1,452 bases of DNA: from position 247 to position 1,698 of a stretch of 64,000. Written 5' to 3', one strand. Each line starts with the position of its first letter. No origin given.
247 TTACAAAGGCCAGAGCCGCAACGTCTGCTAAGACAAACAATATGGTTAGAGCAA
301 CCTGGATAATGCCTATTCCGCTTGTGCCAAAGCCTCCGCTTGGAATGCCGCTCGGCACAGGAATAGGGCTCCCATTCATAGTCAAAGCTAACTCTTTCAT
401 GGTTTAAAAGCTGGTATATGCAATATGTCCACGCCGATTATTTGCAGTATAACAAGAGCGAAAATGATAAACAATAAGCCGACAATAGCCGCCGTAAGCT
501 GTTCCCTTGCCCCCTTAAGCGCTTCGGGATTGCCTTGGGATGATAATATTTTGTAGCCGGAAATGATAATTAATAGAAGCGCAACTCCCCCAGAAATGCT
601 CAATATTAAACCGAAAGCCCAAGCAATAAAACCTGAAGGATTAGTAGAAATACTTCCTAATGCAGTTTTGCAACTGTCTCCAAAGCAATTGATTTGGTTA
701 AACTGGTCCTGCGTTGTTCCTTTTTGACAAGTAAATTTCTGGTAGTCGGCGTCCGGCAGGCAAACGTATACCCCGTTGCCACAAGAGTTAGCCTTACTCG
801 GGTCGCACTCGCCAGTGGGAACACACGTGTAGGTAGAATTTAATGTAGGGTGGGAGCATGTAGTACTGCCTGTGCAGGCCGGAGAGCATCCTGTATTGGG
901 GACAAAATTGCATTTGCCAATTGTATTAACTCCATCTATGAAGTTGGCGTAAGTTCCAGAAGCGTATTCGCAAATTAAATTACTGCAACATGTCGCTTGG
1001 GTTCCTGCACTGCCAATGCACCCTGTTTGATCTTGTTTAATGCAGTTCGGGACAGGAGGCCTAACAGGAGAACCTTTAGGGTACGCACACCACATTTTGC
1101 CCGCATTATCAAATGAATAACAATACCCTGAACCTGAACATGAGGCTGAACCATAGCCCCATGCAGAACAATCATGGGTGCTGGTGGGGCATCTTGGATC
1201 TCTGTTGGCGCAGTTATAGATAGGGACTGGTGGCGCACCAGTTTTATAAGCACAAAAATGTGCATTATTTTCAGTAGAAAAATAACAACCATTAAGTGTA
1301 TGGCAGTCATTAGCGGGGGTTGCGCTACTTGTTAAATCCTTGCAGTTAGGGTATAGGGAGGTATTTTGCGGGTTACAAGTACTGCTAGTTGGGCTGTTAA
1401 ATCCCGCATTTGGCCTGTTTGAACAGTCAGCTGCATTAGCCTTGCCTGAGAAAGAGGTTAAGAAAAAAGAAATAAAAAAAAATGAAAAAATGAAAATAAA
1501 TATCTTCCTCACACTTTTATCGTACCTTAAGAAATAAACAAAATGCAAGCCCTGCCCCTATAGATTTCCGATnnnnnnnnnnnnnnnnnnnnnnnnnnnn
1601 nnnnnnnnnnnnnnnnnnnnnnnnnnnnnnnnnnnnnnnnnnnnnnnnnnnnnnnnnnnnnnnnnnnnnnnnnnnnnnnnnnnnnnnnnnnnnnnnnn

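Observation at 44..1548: Cys-rich secreted protein fused to a VirB2/TrbC-like pilin domain, co-encoded with a stand-alone pilin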

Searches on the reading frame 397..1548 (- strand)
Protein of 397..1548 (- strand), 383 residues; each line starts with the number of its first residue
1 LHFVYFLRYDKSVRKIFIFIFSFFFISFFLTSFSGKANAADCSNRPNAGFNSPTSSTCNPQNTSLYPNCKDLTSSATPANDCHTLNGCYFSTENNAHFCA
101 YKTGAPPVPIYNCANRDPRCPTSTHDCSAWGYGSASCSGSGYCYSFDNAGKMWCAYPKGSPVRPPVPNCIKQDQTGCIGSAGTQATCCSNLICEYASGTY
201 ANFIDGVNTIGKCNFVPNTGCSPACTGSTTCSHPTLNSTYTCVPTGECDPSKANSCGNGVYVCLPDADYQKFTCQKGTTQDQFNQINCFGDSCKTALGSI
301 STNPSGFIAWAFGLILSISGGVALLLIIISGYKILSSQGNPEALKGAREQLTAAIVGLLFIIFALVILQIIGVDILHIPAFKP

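Call 3: search_protein_families(library=pfam, proteins=[window:397-1548:-], max_evalue=1)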
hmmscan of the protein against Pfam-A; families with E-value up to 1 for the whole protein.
window:397-1548:- (383 aa): 1 family
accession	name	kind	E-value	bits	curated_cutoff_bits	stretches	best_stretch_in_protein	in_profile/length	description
PF18895.5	T4SS_pilin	-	2.4e-07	31.2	26.6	1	307-371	8-71/71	Type IV secretion system pilin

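Call 4: search_protein_families(library=ncbifam, proteins=[window:397-1548:-], max_evalue=1)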
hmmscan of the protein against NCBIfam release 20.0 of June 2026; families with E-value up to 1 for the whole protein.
window:397-1548:- (383 aa): 2 families
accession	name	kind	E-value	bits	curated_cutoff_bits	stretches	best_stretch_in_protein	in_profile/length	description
NF045849.1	ICE_MMCAP2_0565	equivalog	0.00013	21.6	40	1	297-371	2-76/80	Mbov_0395 family pilin-like conjugal transfer protein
NF045889.1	ICE_Mbov_0396_TM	equivalog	0.01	15.4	70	1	308-371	52-117/306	Mbov_0396 family ICE element transmembrane protein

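Call 11: find_homologous_proteins(query=window:397-1512:-, max_evalue=0.001)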
Query window:397-1512:- (371 aa): 531 proteins with E <= 0.001 among 3128 candidates; the best 120 are listed.
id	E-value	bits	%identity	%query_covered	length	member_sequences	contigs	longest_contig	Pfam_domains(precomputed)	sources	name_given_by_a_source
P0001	4.7e-255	864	100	100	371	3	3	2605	PF18895.6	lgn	-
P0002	5.6e-112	393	54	99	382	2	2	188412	PF18895.6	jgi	-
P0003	1.9e-64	236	67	48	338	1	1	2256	PF18895.6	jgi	jgi:hypothetical protein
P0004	3.9e-52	196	61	46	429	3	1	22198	PF18895.6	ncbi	-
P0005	1.7e-37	148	38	73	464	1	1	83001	PF18895.6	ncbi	-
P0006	2.1e-35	141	54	43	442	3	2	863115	PF18895.6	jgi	-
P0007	3.1e-35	140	37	73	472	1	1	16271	PF18895.6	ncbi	-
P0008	8.4e-35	139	55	44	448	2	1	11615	PF18895.6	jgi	-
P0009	1.2e-34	138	42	62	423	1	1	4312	PF18895.6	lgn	-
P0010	1.1e-33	135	39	73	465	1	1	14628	PF18895.6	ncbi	-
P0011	3.0e-33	134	80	25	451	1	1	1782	PF18895.6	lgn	-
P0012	3.1e-33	134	68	26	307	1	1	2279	PF18895.6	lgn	-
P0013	3.4e-33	133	55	33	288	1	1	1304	PF18895.6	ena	-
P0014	5.1e-33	133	64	26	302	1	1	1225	PF18895.6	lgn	-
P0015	5.1e-33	133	72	25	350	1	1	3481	PF18895.6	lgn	-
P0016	2.1e-32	131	58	37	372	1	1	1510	PF18895.6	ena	-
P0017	3.1e-32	130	52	35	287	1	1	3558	PF18895.6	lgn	-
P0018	3.5e-32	130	79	25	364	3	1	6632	PF18895.6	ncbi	-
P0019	7.6e-32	129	82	24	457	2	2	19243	PF18895.6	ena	-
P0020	9.7e-32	129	80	25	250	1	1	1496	PF18895.6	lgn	-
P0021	1.2e-31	128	67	25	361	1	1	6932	PF18895.6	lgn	-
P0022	1.3e-31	128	74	26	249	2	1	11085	PF18895.6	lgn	-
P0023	1.4e-31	128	82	24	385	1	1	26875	PF18895.6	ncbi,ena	-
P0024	1.4e-31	128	35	81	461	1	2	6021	PF18895.6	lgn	-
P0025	1.9e-31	128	76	24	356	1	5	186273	PF18895.6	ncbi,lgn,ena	-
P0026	2.3e-31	127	69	24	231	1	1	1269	PF18895.6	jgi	jgi:hypothetical protein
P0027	3.2e-31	127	82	24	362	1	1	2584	PF18895.6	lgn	-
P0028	3.2e-31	127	79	24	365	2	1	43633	PF18895.6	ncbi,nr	ncbi:MAG: pilin [Patescibacteria group bacterium]|nr:pilin [Patescibacteria group bacterium]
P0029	9.3e-31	125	77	24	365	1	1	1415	PF18895.6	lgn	-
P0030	1.8e-30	124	66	25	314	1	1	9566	PF18895.6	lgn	-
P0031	2.3e-30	124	47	46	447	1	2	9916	PF18895.6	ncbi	-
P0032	2.5e-30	124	81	24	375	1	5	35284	PF18895.6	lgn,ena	-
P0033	3.0e-30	124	54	32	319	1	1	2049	PF18895.6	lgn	-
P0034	3.1e-30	124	70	24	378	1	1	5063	PF18895.6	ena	-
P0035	3.5e-30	124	78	24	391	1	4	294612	PF18895.6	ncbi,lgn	-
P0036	3.5e-30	123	63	28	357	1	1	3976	PF18895.6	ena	-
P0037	3.6e-30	123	49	42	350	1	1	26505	PF18895.6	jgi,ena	-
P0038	3.7e-30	123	71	24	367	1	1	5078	PF18895.6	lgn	-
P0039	3.7e-30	123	70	23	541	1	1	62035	PF18895.6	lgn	-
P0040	4.2e-30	123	69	25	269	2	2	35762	PF18895.6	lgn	-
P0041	4.5e-30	123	70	25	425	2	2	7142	PF18895.6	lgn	-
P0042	4.6e-30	123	65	25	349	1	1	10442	PF18895.6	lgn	-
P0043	6.1e-30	123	78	24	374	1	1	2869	PF18895.6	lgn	-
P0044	6.1e-30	123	43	47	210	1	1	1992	PF18895.6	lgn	-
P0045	6.2e-30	123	56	32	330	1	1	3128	PF18895.6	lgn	-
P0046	7.5e-30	122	84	22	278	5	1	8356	PF18895.6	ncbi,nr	ncbi:MAG: pilin [Patescibacteria group bacterium]|nr:pilin [Patescibacteria group bacterium]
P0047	7.8e-30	122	69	24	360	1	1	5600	PF18895.6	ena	-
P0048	9.1e-30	122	43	44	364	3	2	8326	PF18895.6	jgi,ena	jgi:hypothetical protein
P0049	9.3e-30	122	63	25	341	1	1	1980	PF18895.6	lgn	-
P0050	1.1e-29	122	68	25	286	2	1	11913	PF18895.6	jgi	-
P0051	1.1e-29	122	71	24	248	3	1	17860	PF18895.6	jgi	-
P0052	1.1e-29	122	51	39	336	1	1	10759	PF18895.6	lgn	-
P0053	1.2e-29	122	68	26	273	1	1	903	PF18895.6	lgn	-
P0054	1.3e-29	122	65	26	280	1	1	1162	PF18895.6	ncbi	-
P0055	1.3e-29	122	70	25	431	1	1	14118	PF18895.6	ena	-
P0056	1.3e-29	122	47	40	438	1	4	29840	PF18895.6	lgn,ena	-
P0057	1.4e-29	122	44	45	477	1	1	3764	PF18895.6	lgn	-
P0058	1.4e-29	122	64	26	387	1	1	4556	PF18895.6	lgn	-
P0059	1.7e-29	121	78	23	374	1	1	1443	PF18895.6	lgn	-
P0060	1.7e-29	121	66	24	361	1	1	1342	PF18895.6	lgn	-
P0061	1.7e-29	121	68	26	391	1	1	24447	PF18895.6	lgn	-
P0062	1.9e-29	121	80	23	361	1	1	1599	PF18895.6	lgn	-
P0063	2.0e-29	121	68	25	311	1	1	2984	PF18895.6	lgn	-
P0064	2.0e-29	121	67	25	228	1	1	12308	PF18895.6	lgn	-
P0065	2.1e-29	121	66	25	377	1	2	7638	PF18895.6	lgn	-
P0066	2.2e-29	121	64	25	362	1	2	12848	PF18895.6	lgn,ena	-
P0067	2.5e-29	121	70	24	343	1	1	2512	PF18895.6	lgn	-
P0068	2.7e-29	121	67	26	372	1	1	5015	PF18895.6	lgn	-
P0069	2.7e-29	121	34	92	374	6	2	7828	PF18895.6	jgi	-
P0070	2.8e-29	121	66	25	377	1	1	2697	PF18895.6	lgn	-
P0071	3.0e-29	120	64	24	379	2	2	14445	PF18895.6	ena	-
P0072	3.2e-29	120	54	31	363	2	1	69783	PF18895.6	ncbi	-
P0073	3.3e-29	120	69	24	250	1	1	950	PF18895.6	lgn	-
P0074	3.7e-29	120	51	36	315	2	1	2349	PF18895.6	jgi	-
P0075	4.2e-29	120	58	29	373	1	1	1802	PF18895.6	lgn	-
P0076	4.2e-29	120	67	24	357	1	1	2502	PF18895.6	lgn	-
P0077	4.2e-29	120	76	24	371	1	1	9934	PF18895.6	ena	-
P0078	4.4e-29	120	67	26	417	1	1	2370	PF18895.6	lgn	-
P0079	4.6e-29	120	63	25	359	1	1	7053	PF18895.6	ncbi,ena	-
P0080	4.9e-29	120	67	24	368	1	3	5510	PF18895.6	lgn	-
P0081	5.0e-29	120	67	24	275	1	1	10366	PF18895.6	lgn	-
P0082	5.2e-29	120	61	28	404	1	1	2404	PF18895.6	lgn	-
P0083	5.3e-29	120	40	65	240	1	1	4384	PF18895.6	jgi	jgi:hypothetical protein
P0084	6.9e-29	119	65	25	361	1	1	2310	PF18895.6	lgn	-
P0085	7.3e-29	119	49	36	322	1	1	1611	PF18895.6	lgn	-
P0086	7.7e-29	119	40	64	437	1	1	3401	PF18895.6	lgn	-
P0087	8.3e-29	119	64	26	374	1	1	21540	PF18895.6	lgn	-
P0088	9.2e-29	119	68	24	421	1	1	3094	PF18895.6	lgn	-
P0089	1.1e-28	119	67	24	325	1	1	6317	PF18895.6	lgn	-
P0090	1.2e-28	119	68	24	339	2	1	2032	PF18895.6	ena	-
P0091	1.2e-28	118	65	25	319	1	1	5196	PF18895.6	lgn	-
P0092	1.2e-28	118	44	47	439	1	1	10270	PF18895.6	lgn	-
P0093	1.5e-28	118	69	25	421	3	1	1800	PF18895.6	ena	-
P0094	1.5e-28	118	43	43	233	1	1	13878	PF18895.6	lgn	-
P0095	1.9e-28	118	68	24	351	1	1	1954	PF18895.6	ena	-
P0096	2.1e-28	118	66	25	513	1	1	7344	PF18895.6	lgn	-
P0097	2.1e-28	118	47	39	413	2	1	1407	PF18895.6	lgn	-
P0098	2.5e-28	117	55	28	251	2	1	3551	PF18895.6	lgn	-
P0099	2.7e-28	117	51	34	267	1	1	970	PF18895.6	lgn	-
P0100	2.8e-28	117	70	23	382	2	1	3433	PF18895.6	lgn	-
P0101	3.1e-28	117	41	43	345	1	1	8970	PF18895.6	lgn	-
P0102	3.2e-28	117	67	24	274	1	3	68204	PF18895.6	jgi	jgi:hypothetical protein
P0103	3.3e-28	117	65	25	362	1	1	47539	PF18895.6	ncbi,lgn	-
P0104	3.4e-28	117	65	25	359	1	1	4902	PF18895.6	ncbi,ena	-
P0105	3.4e-28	117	64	25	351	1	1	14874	PF18895.6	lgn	-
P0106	3.5e-28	117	64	25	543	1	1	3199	PF18895.6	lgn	-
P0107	3.8e-28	117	53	34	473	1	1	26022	PF18895.6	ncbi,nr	ncbi:MAG: pilin [bacterium]|nr:pilin [bacterium]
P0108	4.2e-28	117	45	40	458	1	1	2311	PF18895.6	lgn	-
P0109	4.4e-28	117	75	22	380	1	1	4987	PF18895.6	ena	-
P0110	4.7e-28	116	63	27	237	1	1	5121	PF18895.6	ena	-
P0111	4.9e-28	116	64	25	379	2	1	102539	PF18895.6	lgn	-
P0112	5.0e-28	116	64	24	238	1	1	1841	PF18895.6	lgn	-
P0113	5.3e-28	116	59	27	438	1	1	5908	PF18895.6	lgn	-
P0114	5.5e-28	116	65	25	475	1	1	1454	PF18895.6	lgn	-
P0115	5.5e-28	116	60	28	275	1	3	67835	PF18895.6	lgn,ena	-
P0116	5.5e-28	116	66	24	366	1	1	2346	PF18895.6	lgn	-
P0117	5.6e-28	116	48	39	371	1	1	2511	PF18895.6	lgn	-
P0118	5.7e-28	116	48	38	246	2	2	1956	PF18895.6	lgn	-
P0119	6.3e-28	116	67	24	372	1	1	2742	PF18895.6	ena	-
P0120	7.8e-28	116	72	23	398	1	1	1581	PF18895.6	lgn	-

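Call 12: find_encoding_contigs(protein=P0002, flank=10000, max_places=3)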
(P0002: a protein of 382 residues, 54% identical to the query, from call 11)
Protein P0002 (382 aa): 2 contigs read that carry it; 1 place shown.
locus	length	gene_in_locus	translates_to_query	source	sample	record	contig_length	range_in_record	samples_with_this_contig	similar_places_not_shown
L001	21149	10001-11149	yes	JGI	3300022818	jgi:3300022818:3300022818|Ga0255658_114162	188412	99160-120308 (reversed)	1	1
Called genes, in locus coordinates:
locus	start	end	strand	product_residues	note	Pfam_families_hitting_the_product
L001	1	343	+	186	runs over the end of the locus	PF00300:His_Phos_1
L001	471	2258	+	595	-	PF00122:E1-E2_ATPase, PF00702:Hydrolase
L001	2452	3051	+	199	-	-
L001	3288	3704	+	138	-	PF00293:NUDIX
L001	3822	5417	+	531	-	-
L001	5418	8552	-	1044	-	-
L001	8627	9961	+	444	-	PF00486:Trans_reg_C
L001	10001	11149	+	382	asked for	PF18895:T4SS_pilin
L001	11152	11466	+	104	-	PF18895:T4SS_pilin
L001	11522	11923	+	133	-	PF18895:T4SS_pilin (weak)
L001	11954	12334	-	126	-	-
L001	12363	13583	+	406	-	PF12666:PrgI, PF13620:CarboxypepD_reg (weak)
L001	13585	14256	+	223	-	PF26593:TraC-like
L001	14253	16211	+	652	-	PF01935:DUF87, PF12846:AAA_10 (faint), PF19044:P-loop_TraG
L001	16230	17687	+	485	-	-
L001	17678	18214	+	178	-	-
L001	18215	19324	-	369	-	PF00712:DNA_pol3_beta, PF02767:DNA_pol3_beta_2, PF02768:DNA_pol3_beta_3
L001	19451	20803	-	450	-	PF11638:DnaA_N, PF00308:Bac_DnaA, PF01695:IstB_IS21, PF01637:ATPase_2 (weak), PF00004:AAA, PF13173:AAA_14, PF13401:AAA_22 (faint), PF08299:Bac_DnaA_C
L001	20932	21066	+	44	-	PF00468:Ribosomal_L34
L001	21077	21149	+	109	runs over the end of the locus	PF00825:Ribonuclease_P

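Call 13: find_encoding_contigs(protein=P0001, flank=10000, max_places=3)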
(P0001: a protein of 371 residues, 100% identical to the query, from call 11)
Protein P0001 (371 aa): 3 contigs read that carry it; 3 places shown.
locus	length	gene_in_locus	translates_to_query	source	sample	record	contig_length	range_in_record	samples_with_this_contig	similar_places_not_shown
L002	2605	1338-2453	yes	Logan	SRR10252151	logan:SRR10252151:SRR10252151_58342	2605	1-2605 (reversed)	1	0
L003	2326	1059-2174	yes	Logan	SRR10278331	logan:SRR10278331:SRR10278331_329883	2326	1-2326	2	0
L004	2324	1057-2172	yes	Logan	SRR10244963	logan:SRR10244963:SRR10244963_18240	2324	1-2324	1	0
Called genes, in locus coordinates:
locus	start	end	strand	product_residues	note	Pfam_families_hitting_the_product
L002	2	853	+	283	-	?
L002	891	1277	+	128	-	PF05635:23S_rRNA_IVP, PF22296:bAvd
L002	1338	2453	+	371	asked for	PF18895:T4SS_pilin (weak)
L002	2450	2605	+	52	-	?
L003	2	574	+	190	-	?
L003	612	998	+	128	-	PF05635:23S_rRNA_IVP, PF22296:bAvd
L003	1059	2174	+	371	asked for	PF18895:T4SS_pilin (weak)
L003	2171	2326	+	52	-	?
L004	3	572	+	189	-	?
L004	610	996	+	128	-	PF05635:23S_rRNA_IVP, PF22296:bAvd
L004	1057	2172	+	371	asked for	PF18895:T4SS_pilin (weak)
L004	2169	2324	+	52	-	?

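Call 31: search_solved_structures(query=window:397-1512:-, max_evalue=10)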
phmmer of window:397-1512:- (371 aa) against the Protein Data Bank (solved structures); distinct sequences matched with E-value up to 10: 3.
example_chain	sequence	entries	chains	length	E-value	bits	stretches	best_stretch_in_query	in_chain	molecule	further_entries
1ps2_A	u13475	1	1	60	0.12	14.6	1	108-152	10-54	PS2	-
1hi7_A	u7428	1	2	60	0.13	14.6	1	108-155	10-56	PS2 PROTEIN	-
5fok_A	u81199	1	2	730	0.22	13.8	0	76-100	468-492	IRON TRANSPORT OUTER MEMBRANE RECEPTOR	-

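Call 38: find_related_loci(query=A1, collection=genome_contigs, flank=10000)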
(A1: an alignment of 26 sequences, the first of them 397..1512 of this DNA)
Query A1 (371 aa) in genome_contigs; peptide patterns used: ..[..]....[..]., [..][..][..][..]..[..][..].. (x = any residue, [..] = any of these).
325 stretches matched a pattern; 141 encode a relative of the query (tblastn E <= 1e-3); the best 80 are kept; 80 distinct loci.
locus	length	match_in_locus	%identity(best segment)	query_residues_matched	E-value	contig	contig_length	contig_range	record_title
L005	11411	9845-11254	82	281-369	4e-38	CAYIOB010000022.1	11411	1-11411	MAG TPA_asm: uncultured Gammaproteobacteria bacterium isolate ERP119705_co25_644 genome assembly, contig: NODE_4826_leng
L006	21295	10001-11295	76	277-369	5e-37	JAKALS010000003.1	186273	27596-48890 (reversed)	MAG: bacterium isolate WY5.bin132 NODE_93_length_186273_cov_6.590870, whole genome shotgun sequence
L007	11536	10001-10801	39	101-369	1e-36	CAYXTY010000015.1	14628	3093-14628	MAG TPA_asm: uncultured Gammaproteobacteria bacterium isolate SRP286056_co1_91 genome assembly, contig: NODE_5100_length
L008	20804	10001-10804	38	101-370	7e-36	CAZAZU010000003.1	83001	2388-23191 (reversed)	MAG TPA_asm: uncultured Gammaproteobacteria bacterium isolate SRP178908_co1_328 genome assembly, contig: NODE_136_length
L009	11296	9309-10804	68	281-371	2e-35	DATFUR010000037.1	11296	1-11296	MAG TPA_asm: Patescibacteria group bacterium isolate SMAG_U9442 k141_1141716, whole genome shotgun sequence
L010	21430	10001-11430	69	280-371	1e-34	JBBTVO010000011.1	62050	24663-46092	MAG: Patescibacteria group bacterium isolate H51-bin110_1 H51_bin110_1_000000000011, whole genome shotgun sequence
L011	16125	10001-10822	37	101-369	1e-34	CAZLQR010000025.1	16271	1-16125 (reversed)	MAG TPA_asm: uncultured Gammaproteobacteria bacterium isolate SRP170004_co1_473 genome assembly, contig: NODE_5574_lengt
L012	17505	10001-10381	53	246-371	6e-34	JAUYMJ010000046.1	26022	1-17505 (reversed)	MAG: bacterium isolate C24_metabat.bin.81 C24_k141_1055236, whole genome shotgun sequence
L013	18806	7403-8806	68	280-370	5e-34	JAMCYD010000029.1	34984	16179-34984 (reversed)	MAG: Patescibacteria group bacterium isolate FK_Sedi_B_Bin.369 NODE_3552_length_34984_cov_81.5257, whole genome shotgun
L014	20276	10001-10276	65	279-370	7e-34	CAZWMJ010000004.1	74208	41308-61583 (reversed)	MAG TPA_asm: uncultured Gammaproteobacteria bacterium isolate binchicken_co38_574 genome assembly, contig: NODE_879_leng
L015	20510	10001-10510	42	225-371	6e-33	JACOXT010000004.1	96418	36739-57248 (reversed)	MAG: Candidatus Levyibacteriota bacterium isolate NC_groundwater_160_Ag_S-0.1um_36_20 S4_GD2017_2_S1_scaffold_232, whole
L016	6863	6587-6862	64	280-371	4e-32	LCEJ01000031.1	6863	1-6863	MAG: Candidatus Daviesbacteria bacterium GW2011_GWA2_42_7 UV41_C0031, whole genome shotgun sequence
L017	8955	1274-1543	68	280-369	6e-32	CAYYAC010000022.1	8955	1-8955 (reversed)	MAG TPA_asm: uncultured Gammaproteobacteria bacterium isolate SRP200132_co2_12 genome assembly, contig: NODE_7648_length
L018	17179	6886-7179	62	276-369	1e-31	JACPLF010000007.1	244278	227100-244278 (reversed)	MAG: Candidatus Levyibacteriota bacterium isolate NC_groundwater_514_Ag_S-0.1um_37_12 S35_SO-1_scaffold_285247, whole ge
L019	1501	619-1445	44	213-371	3e-32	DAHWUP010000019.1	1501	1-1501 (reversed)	MAG TPA_asm: Candidatus Levyibacteriota bacterium isolate clean1537 NODE_19_length_1501_cov_7.150281, whole genome shotg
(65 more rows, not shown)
